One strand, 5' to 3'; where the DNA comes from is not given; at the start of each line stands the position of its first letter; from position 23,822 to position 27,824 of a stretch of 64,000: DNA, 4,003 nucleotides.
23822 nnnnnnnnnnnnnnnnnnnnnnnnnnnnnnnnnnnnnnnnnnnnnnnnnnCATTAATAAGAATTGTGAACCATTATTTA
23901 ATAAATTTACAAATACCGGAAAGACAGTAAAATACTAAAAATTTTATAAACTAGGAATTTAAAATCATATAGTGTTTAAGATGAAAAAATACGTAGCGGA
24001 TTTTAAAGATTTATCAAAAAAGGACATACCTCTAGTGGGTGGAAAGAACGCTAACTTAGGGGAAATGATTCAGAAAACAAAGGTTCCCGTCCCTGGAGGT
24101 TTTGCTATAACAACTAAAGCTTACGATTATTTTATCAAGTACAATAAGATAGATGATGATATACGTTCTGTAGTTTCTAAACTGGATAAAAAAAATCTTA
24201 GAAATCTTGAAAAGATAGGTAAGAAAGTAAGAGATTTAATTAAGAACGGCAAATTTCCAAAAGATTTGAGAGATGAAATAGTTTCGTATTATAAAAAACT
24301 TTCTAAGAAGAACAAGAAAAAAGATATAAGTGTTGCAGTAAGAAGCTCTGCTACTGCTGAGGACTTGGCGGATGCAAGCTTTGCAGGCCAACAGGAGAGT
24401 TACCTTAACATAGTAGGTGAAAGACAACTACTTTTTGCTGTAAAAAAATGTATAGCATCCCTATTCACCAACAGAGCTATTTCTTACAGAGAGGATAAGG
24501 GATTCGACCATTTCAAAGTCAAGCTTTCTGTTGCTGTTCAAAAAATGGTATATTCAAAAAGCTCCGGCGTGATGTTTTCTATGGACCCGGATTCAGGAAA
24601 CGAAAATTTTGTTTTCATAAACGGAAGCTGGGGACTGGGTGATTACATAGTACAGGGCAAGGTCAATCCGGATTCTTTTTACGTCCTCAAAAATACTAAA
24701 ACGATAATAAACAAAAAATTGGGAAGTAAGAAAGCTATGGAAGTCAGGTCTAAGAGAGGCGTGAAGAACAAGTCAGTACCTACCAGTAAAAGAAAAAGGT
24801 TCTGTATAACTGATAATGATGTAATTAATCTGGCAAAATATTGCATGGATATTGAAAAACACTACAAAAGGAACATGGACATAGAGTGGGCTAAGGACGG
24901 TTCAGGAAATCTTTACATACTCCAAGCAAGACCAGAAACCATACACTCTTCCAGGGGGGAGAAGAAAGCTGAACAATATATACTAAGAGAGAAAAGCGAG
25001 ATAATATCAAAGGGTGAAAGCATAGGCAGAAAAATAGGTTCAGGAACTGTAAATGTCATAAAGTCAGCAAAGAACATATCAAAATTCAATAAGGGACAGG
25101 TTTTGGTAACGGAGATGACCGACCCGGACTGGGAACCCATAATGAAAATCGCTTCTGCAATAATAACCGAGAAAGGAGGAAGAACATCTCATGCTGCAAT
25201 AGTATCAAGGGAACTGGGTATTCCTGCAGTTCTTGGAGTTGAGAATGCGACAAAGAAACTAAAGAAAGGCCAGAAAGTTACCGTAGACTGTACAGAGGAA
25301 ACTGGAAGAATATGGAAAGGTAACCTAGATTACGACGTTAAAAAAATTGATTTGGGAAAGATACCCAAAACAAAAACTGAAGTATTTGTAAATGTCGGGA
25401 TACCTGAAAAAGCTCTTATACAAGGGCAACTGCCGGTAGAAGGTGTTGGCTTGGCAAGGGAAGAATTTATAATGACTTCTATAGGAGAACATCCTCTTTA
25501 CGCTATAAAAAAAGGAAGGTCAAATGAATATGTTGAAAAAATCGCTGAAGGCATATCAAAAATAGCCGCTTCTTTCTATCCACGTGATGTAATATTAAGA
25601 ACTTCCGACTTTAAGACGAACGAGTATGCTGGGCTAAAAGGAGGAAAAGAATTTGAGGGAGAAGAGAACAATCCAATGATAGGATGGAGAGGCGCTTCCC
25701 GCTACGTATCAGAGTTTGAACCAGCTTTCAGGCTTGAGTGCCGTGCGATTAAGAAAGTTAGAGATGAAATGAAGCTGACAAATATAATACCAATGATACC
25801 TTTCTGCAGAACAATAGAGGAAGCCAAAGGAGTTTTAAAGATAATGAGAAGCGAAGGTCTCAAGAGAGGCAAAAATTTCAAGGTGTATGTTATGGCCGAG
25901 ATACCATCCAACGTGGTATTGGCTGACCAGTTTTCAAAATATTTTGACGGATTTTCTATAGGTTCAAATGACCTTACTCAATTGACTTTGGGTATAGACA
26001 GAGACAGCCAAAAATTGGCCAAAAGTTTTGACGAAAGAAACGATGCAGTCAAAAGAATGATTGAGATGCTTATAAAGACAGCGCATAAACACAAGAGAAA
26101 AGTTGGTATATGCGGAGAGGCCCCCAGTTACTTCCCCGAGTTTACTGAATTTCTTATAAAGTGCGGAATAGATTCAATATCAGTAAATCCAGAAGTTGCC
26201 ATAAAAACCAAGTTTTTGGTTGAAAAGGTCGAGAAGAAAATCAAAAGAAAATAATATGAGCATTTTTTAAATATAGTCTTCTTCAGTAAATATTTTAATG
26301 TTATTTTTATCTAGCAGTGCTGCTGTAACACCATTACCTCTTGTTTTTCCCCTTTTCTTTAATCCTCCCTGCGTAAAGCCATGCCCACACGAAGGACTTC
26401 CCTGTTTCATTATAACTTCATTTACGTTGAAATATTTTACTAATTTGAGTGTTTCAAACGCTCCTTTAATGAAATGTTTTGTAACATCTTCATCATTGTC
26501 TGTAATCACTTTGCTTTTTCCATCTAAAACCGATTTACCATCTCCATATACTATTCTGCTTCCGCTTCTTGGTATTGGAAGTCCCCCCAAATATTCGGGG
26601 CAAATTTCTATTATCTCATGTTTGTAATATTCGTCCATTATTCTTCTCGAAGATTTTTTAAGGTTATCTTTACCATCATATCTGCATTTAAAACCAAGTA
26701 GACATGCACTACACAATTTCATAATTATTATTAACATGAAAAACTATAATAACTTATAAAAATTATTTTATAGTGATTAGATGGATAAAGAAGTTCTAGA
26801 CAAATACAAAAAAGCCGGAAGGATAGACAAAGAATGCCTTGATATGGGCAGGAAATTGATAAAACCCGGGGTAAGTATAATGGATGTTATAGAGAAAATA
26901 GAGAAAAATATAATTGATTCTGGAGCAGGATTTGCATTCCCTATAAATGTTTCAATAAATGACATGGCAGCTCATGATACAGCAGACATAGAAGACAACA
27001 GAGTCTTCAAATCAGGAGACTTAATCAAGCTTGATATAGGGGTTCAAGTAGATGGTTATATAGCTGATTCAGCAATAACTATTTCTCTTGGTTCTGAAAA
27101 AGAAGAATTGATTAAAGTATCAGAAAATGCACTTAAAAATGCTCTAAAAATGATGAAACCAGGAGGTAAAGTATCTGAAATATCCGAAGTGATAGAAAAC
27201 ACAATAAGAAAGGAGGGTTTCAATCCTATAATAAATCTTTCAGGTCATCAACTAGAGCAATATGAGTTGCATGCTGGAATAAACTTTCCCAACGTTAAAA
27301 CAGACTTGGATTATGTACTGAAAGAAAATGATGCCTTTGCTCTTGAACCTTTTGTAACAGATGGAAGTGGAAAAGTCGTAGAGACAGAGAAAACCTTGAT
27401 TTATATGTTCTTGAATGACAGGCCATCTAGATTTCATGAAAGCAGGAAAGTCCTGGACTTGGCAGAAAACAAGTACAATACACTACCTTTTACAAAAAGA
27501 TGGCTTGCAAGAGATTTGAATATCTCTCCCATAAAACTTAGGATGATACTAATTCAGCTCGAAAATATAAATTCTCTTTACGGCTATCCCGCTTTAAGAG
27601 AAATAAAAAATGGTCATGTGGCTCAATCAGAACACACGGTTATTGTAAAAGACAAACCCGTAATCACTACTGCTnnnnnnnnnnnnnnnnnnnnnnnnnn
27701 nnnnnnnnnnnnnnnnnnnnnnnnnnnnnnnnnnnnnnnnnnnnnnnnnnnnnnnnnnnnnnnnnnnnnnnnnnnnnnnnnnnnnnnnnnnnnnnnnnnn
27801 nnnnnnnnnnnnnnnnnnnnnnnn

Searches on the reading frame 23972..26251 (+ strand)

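Call 17: search_protein_families(library=pfam, proteins=[window:23972-26251:+], max_evalue=0.00001)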
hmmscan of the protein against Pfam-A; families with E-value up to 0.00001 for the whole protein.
window:23972-26251:+ (760 aa): 3 families
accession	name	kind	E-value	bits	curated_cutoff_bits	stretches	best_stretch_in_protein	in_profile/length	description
PF01326.24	PPDK_N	-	1.4e-121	406.2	27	1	20-335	2-322/328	Pyruvate phosphate dikinase, AMP/ATP-binding domain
PF02896.24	PEP-utilizers_C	-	6e-71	239.4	22.8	1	465-753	16-291/293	PEP-utilising enzyme, PEP-binding domain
PF00391.29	PEP-utilizers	-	7.8e-29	99.5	23.1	1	372-442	1-71/72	PEP-utilising enzyme, mobile domain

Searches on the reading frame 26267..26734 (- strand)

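Call 17: search_protein_families(library=pfam, proteins=[window:26267-26734:-], max_evalue=0.00001)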
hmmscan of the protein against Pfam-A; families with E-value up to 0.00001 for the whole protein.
window:26267-26734:- (155 aa): 1 family
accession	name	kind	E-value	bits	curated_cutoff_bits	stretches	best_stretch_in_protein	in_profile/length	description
PF04463.17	2-thiour_desulf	-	1e-37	129.7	34.7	1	8-153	3-141/141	2-thiouracil desulfurase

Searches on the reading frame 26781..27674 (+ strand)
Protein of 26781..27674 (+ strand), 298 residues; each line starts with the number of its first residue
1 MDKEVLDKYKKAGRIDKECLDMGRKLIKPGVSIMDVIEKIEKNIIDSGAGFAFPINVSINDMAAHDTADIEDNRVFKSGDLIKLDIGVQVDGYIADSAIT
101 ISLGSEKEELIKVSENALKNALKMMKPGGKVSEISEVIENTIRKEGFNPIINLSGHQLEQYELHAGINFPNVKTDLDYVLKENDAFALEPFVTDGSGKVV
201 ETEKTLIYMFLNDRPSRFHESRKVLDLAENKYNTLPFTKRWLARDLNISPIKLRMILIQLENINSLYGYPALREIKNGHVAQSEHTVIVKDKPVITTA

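Call 17: search_protein_families(library=pfam, proteins=[window:26781-27674:+], max_evalue=0.00001)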
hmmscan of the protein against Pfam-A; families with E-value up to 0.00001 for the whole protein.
window:26781-27674:+ (298 aa): 1 family
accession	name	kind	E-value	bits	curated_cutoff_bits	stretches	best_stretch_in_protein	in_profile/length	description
PF00557.29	Peptidase_M24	-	4.5e-33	115.2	23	1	8-206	2-204/208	Metallopeptidase family M24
